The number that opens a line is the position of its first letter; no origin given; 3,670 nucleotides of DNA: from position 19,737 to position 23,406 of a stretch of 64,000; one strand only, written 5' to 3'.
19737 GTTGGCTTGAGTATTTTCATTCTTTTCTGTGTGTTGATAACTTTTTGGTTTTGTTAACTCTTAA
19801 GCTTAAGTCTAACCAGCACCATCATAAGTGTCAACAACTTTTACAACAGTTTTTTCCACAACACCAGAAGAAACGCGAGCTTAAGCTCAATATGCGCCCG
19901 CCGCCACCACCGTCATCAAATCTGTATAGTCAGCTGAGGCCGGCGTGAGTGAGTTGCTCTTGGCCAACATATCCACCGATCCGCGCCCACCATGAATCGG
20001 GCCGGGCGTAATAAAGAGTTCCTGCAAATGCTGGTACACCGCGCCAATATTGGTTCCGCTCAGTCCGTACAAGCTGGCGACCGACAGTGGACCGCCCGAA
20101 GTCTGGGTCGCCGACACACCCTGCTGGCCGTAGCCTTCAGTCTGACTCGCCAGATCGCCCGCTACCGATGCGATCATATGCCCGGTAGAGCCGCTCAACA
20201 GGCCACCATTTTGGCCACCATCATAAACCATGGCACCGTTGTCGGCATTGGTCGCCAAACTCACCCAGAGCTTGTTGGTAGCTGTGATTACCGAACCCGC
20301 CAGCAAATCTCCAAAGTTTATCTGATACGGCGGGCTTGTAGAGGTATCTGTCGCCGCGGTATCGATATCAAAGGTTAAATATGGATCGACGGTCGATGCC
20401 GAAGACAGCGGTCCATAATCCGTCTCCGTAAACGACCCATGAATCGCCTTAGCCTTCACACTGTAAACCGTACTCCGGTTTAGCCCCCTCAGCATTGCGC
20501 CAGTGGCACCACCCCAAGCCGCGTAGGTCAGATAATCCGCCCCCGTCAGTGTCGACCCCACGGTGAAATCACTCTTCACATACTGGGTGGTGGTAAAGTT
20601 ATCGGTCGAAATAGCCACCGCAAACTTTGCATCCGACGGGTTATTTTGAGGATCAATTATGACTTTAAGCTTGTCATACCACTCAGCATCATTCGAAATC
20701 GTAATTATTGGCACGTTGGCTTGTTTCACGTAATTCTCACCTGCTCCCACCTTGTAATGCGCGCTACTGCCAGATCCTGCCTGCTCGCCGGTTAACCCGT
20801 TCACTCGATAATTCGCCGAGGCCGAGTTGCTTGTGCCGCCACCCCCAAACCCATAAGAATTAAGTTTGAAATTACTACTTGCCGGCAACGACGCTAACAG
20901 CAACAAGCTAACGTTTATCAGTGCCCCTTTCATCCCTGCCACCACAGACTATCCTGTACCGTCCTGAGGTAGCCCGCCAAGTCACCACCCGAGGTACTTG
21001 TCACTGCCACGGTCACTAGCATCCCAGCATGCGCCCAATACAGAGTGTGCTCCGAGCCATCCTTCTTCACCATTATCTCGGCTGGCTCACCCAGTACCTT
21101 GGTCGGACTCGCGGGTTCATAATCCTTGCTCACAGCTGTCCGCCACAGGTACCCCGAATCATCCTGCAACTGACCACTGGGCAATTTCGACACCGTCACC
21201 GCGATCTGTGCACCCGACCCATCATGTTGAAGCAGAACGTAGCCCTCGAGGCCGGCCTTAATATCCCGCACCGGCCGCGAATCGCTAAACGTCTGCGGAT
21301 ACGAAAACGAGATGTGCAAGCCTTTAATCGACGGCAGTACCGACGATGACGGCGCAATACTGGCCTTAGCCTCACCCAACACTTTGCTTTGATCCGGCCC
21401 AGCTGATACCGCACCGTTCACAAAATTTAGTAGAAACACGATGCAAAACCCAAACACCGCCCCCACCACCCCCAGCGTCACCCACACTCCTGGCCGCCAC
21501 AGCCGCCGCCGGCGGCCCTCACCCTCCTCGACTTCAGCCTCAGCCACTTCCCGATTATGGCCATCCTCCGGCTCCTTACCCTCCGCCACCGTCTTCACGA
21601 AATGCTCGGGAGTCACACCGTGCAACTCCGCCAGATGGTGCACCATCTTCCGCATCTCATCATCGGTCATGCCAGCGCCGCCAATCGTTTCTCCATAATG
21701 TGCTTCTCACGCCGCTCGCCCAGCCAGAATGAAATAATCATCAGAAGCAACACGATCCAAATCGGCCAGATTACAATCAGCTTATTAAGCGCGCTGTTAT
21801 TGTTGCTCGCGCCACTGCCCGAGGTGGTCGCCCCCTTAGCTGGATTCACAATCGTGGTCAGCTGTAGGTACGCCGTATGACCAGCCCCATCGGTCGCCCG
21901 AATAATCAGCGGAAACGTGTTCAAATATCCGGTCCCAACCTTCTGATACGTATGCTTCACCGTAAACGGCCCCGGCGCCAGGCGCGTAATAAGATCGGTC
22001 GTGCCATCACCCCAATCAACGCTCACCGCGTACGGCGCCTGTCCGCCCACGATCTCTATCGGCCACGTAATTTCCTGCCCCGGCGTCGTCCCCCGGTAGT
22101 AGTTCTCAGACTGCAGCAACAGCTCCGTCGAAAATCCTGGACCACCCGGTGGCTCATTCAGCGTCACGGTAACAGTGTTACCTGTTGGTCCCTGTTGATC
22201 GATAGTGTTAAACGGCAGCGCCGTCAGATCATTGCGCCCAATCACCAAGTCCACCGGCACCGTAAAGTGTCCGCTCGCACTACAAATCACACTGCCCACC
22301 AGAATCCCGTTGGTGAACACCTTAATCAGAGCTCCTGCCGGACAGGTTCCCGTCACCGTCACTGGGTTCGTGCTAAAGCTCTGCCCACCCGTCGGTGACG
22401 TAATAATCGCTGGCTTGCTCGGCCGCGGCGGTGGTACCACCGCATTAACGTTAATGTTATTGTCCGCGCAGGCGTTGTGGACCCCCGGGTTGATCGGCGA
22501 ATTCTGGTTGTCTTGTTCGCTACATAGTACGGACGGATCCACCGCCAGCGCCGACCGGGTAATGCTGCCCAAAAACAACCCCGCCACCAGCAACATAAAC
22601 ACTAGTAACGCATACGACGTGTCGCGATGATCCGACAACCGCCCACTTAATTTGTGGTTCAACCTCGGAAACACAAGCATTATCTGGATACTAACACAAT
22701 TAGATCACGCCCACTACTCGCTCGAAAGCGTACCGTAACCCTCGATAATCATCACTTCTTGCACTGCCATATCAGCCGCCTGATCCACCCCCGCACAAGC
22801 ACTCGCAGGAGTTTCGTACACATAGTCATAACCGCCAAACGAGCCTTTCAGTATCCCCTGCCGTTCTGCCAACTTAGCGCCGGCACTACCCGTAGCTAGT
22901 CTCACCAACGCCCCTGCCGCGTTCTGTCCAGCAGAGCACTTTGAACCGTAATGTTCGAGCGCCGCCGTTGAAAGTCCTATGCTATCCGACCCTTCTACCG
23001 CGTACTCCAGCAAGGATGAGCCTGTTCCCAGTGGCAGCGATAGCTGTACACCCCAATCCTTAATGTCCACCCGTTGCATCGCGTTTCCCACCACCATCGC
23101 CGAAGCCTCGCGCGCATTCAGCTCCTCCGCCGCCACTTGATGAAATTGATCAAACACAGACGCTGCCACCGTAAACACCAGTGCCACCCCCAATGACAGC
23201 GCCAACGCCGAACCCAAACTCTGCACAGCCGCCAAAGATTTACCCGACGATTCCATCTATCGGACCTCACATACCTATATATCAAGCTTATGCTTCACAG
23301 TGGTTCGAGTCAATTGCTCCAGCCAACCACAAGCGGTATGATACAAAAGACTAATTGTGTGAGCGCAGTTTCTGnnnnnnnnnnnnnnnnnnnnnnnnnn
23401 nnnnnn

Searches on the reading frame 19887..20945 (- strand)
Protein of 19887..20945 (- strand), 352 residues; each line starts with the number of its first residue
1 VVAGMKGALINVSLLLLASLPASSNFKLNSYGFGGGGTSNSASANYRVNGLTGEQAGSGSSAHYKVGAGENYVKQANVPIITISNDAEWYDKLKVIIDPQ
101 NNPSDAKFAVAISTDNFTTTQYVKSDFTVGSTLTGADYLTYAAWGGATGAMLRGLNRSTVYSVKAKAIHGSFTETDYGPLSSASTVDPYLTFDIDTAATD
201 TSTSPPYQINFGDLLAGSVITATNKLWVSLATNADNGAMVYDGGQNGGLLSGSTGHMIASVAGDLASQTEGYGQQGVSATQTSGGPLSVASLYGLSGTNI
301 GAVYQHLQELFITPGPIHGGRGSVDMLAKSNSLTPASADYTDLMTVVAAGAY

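Call 8: search_protein_families(library=pfam, proteins=[window:19887-20945:-], max_evalue=0.01)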
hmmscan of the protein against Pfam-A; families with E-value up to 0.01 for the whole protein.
window:19887-20945:- (352 aa): 0 families

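Call 18: search_protein_families(library=ncbifam, proteins=[window:19887-20945:-], max_evalue=0.1)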
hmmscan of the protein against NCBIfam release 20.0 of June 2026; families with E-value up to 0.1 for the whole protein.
window:19887-20945:- (352 aa): 1 family
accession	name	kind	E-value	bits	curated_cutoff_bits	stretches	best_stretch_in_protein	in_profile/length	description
NF058579.1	CPR_pilus_PamT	equivalog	9e-06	25.3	240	1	9-80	15-87/241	CPR-type pilus protein PamT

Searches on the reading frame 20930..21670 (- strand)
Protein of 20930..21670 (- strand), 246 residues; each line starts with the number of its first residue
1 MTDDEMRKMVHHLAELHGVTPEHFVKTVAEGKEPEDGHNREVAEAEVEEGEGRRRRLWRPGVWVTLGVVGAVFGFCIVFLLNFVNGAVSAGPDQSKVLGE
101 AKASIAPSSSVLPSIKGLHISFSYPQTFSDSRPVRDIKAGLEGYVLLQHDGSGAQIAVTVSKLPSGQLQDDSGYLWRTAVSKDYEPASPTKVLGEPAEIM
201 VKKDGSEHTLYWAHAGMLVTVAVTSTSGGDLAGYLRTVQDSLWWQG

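Call 8: search_protein_families(library=pfam, proteins=[window:20930-21670:-], max_evalue=0.01)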
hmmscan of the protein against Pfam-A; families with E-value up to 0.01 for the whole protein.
window:20930-21670:- (246 aa): 0 families

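Call 18: search_protein_families(library=ncbifam, proteins=[window:20930-21670:-], max_evalue=0.1)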
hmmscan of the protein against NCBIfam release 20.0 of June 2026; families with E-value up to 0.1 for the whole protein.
window:20930-21670:- (246 aa): 1 family
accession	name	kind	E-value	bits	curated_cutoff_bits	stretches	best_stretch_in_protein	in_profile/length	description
NF038083.1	CU044_5270_fam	subfamily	0.019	14.8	100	1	38-100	7-71/284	CU044_5270 family protein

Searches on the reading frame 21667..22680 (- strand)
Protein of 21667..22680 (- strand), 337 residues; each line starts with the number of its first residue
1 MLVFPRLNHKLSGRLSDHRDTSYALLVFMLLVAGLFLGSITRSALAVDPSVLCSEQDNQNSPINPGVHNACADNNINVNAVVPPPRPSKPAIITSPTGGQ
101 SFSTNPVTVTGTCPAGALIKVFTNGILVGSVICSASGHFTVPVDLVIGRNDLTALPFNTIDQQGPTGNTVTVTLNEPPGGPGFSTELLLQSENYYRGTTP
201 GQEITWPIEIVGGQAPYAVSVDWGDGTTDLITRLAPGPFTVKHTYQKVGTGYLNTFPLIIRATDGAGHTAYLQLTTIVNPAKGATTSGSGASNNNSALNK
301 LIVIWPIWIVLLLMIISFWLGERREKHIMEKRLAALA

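Call 9: search_protein_families(library=pfam, proteins=[window:21667-22680:-], max_evalue=0.01)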
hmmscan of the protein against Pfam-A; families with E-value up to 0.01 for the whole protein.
window:21667-22680:- (337 aa): 2 families
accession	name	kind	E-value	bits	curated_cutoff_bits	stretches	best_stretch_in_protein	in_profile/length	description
PF17936.7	Big_6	-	7.5e-06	26.5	27.6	1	101-174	9-81/83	Bacterial Ig domain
PF09136.16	Glucodextran_B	-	0.00041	20.7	27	1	93-157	5-66/83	Glucodextranase, domain B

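Call 18: search_protein_families(library=ncbifam, proteins=[window:21667-22680:-], max_evalue=0.1)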
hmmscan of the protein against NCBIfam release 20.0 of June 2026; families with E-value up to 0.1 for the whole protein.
window:21667-22680:- (337 aa): 2 families
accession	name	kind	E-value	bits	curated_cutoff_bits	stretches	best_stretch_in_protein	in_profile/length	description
NF058578.1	CPR_pilus_PamR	equivalog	1.9e-85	286.3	300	1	68-334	33-295/297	pilus system RbmA-like protein PamR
NF033510.3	Ca_tandemer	repeat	0.0024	18.2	50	1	103-144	29-70/96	Ca2+-stabilized repeat-containing adhesin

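Call 65: find_homologous_proteins(query=window:21670-22680:-, max_evalue=1e-10)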
Query window:21670-22680:- (337 aa): 443 proteins with E <= 1e-10 among 4766 candidates; the best 120 are listed.
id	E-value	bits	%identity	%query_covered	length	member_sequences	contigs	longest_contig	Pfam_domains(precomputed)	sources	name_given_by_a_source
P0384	1.2e-223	760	100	100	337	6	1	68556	PF17936.8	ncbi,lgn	ncbi:MAG TPA: hypothetical protein VGH44_02275 [Candidatus Saccharimonadia bacterium]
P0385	6.0e-193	659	87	100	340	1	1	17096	-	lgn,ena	-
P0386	9.0e-190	648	85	100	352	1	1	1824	PF17936.8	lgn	-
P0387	1.6e-183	628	85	96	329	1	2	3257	-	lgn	-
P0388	2.0e-153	529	74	100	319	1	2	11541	-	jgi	jgi:hypothetical protein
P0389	4.2e-147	508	68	100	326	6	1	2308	PF09136.17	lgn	-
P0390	1.0e-144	500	71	100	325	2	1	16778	PF09136.17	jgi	jgi:hypothetical protein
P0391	6.3e-144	498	69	98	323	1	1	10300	PF09136.17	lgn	-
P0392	1.3e-143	496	70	100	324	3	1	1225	-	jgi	jgi:hypothetical protein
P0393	5.8e-141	488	68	100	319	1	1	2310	PF09136.17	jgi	jgi:hypothetical protein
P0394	8.5e-141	487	73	95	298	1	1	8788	PF17936.8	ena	-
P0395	3.5e-140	485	70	100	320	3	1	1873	-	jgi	jgi:hypothetical protein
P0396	2.1e-139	483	68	100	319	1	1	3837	PF17936.8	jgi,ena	-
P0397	2.3e-139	482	68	100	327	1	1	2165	-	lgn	-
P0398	4.1e-139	482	81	77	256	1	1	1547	-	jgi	jgi:hypothetical protein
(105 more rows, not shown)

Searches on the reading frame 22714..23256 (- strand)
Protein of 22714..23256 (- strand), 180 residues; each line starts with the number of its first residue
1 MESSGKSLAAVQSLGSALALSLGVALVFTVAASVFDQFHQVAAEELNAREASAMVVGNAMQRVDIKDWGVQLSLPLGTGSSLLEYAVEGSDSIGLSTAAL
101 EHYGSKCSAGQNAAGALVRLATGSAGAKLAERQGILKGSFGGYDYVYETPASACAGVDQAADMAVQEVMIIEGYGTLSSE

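Call 9: search_protein_families(library=pfam, proteins=[window:22714-23256:-], max_evalue=0.01)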
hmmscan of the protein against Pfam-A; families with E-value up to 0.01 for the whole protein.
window:22714-23256:- (180 aa): 0 families

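Call 18: search_protein_families(library=ncbifam, proteins=[window:22714-23256:-], max_evalue=0.1)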
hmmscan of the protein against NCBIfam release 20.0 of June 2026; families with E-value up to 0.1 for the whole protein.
window:22714-23256:- (180 aa): 0 families

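Call 75: search_protein_families(library=phrogs, proteins=[window:22714-23256:-], max_evalue=0.01)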
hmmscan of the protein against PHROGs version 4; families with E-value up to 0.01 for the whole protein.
window:22714-23256:- (180 aa): 0 families
